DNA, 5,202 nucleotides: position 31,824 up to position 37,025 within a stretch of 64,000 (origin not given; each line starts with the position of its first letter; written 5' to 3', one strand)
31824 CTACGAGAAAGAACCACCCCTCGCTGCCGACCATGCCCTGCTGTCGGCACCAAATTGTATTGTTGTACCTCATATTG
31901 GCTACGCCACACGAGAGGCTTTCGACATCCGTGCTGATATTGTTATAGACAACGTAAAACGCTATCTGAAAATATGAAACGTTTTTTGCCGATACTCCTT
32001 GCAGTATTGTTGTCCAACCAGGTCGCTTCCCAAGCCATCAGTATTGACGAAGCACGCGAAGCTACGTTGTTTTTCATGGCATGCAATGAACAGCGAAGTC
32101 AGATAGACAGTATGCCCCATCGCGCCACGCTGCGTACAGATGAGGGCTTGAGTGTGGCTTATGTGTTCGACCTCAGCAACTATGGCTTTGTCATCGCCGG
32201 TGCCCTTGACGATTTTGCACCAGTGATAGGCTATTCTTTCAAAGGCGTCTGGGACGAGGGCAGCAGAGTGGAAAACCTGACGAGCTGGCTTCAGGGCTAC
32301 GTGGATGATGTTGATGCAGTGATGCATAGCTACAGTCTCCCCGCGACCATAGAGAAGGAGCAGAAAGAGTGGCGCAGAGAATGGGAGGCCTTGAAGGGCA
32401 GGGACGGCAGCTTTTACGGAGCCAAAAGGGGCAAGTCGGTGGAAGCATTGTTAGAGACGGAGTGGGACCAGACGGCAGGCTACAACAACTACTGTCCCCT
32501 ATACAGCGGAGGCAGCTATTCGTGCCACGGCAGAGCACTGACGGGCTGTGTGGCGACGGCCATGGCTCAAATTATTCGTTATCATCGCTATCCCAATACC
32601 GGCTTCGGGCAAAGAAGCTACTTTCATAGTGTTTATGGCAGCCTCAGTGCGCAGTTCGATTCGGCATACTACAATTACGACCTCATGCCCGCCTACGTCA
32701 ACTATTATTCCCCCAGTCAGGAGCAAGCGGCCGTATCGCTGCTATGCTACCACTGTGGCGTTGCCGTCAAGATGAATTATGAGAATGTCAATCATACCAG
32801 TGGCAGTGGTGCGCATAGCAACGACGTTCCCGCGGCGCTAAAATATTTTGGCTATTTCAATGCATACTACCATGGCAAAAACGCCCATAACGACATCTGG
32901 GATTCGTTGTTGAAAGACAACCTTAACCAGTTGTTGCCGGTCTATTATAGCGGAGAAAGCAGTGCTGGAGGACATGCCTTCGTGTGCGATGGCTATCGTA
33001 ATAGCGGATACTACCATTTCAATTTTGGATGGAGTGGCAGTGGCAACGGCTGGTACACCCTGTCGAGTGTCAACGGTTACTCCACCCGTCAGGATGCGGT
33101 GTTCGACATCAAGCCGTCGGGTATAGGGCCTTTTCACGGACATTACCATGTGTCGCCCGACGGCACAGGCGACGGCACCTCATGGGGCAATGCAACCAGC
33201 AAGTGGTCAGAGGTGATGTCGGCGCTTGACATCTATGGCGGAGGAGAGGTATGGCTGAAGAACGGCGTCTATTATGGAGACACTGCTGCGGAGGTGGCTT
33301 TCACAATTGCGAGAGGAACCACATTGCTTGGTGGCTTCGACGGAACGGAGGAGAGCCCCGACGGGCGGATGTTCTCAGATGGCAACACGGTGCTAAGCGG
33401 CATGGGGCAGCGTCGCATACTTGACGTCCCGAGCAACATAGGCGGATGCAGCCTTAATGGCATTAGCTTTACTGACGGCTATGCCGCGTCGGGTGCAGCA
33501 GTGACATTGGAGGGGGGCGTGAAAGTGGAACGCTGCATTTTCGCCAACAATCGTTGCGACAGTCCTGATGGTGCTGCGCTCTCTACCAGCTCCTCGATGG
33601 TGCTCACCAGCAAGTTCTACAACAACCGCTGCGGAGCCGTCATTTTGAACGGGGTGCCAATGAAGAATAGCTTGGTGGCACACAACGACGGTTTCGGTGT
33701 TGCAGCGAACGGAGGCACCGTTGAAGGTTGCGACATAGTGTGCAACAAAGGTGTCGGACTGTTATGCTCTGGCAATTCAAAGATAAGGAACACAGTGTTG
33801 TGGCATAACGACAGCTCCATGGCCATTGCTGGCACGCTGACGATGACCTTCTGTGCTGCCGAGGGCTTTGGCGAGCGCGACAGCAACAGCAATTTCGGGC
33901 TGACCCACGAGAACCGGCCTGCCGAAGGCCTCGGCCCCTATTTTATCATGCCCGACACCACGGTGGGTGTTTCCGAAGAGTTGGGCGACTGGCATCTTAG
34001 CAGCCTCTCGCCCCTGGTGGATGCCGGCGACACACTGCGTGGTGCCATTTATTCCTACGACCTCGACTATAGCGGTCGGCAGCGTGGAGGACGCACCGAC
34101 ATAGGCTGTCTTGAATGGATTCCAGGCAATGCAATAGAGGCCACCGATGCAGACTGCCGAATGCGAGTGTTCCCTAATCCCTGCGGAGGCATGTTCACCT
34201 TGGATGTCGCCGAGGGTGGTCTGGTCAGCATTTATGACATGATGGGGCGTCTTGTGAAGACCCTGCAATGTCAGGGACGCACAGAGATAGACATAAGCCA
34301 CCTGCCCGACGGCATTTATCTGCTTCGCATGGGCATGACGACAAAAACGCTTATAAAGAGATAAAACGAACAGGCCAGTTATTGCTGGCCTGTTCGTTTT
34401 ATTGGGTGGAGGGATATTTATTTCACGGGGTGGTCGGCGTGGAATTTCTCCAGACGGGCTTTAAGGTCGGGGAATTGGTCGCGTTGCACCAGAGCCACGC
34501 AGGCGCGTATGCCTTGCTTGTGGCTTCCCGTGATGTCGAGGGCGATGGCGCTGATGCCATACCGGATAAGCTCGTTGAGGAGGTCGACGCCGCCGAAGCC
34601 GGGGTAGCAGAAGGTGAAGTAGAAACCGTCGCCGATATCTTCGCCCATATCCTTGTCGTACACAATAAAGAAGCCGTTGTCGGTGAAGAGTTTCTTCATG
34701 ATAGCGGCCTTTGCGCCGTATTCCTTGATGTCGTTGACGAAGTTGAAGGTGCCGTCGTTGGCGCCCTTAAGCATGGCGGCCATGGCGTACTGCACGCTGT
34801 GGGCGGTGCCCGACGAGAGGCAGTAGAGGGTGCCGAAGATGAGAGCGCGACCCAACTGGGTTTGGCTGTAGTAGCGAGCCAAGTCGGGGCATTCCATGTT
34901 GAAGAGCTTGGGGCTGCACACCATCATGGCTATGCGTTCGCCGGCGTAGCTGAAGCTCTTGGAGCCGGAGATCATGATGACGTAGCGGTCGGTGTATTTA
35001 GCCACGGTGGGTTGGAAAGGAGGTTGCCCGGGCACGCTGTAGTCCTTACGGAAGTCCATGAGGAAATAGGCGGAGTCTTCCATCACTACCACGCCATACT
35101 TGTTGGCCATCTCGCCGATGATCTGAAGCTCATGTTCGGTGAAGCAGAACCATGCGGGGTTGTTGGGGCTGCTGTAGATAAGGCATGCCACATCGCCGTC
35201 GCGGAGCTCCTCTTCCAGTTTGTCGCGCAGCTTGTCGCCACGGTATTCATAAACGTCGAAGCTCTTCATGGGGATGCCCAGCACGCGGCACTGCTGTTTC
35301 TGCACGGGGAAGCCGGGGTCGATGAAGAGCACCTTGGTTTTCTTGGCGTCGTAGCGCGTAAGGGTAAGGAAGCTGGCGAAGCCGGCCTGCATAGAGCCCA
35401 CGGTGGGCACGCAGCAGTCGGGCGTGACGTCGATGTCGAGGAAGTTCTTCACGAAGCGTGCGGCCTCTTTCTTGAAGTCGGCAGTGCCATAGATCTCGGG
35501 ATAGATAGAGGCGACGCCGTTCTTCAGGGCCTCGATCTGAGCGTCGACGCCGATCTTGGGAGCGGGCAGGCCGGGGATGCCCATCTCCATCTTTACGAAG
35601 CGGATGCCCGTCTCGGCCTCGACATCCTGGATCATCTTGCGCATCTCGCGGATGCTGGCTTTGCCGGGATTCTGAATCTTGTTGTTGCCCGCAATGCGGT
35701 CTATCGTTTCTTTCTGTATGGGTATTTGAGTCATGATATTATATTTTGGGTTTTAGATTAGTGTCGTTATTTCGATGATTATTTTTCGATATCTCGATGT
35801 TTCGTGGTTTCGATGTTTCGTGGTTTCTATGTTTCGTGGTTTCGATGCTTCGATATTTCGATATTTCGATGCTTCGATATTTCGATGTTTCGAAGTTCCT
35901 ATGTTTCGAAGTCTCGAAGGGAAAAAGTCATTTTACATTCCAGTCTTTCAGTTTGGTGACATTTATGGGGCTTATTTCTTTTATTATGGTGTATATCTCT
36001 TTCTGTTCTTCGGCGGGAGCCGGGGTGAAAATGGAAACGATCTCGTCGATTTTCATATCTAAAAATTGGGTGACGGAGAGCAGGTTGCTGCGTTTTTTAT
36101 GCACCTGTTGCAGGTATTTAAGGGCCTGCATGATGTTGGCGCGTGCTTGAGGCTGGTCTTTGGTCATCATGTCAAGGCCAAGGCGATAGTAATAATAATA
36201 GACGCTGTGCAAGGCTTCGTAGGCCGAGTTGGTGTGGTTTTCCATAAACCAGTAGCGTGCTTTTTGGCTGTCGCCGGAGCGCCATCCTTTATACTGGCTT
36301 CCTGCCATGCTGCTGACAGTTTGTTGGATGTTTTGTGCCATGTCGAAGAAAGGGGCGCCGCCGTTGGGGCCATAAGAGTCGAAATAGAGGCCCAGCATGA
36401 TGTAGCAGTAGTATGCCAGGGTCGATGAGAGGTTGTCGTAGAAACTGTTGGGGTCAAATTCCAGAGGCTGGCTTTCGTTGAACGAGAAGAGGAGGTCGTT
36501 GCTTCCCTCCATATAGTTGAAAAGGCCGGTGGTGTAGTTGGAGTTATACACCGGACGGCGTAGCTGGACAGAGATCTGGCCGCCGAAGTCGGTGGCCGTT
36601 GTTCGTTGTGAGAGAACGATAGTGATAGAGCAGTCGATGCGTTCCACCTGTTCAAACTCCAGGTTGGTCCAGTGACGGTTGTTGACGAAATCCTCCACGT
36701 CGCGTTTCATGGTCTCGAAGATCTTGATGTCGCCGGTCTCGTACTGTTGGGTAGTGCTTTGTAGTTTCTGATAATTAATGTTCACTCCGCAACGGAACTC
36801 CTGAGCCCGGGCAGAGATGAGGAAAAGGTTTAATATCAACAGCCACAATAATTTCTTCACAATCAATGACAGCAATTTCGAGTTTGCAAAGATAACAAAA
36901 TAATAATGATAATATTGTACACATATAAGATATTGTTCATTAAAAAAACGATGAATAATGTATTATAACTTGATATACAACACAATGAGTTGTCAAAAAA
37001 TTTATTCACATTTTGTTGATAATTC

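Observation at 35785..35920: Seventeen strictly in-phase 8-bp units (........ consensus) upstream of the aminotransferase gene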

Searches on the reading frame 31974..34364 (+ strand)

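Call 4: search_protein_families(library=pfam, proteins=[window:31974-34364:+])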
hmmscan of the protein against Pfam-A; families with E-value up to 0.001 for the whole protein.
window:31974-34364:+ (796 aa): 3 families
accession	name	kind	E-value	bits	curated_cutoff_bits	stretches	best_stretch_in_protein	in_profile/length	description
PF01640.23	Peptidase_C10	-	7.6e-54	183.3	26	1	164-361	1-194/194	Peptidase C10 family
PF13734.11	Inhibitor_I69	-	2e-10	41.4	25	1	22-111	4-96/98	Spi protease inhibitor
PF18962.6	Por_Secre_tail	-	4e-10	40.3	27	1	732-794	1-70/75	Secretion system C-terminal sorting domain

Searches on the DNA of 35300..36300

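Call 15: search_rna_families(source=window, start=35300, end=36300, threshold=evalue, max_evalue=1)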
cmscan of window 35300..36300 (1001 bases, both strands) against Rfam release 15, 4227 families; matches with E-value up to 1: 1.
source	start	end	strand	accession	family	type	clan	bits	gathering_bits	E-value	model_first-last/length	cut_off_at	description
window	35840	35895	+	RF00856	mir-232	Gene; miRNA;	-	19.6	67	0.39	1-80/80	no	mir-232 microRNA precursor family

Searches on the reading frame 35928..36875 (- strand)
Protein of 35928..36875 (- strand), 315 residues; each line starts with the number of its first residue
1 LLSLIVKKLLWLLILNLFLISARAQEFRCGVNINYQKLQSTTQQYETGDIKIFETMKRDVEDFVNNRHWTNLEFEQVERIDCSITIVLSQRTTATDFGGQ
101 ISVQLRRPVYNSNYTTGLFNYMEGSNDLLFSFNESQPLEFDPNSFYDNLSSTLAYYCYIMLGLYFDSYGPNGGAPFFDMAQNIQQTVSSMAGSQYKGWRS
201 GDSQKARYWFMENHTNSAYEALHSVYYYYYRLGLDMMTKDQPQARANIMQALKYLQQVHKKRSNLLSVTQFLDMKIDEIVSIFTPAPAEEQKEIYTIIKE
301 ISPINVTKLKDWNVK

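Call 4: search_protein_families(library=pfam, proteins=[window:35928-36875:-])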
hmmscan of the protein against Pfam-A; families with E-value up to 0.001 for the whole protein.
window:35928-36875:- (315 aa): 1 family
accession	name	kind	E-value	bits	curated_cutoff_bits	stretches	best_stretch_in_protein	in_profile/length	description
PF16119.10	DUF4835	-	1.2e-84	284.3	25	1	25-310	1-274/276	Domain of unknown function (DUF4835)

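Call 33: find_encoding_contigs(protein=window:35928-36875:-, flank=2000, max_places=10)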
Protein window:35928-36875:- (315 aa): 24 contigs read that carry it; 1 place shown.
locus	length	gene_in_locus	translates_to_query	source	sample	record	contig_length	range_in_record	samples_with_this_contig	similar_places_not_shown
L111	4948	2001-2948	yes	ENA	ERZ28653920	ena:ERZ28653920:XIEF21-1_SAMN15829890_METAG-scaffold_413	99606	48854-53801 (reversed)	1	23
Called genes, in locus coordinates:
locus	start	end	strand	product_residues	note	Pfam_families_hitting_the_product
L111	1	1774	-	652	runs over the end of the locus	PF02518:HATPase_c, PF00204:DNA_gyraseB, PF01751:Toprim, PF00986:DNA_gyraseB_C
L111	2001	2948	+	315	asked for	PF16119:DUF4835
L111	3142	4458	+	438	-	PF00155:Aminotran_1_2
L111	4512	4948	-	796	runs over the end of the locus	PF13734:Inhibitor_I69 (weak), PF01640:Peptidase_C10, PF18962:Por_Secre_tail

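Call 62: search_protein_families(library=ncbifam, proteins=[window:35928-36875:-])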
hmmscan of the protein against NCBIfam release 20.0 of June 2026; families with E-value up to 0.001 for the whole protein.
window:35928-36875:- (315 aa): 1 family
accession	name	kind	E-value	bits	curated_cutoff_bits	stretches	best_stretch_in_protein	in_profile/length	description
NF052317.1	T9SS_PorD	equivalog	7.7e-89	297.6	170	1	7-312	1-294/295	type IX secretion system protein PorD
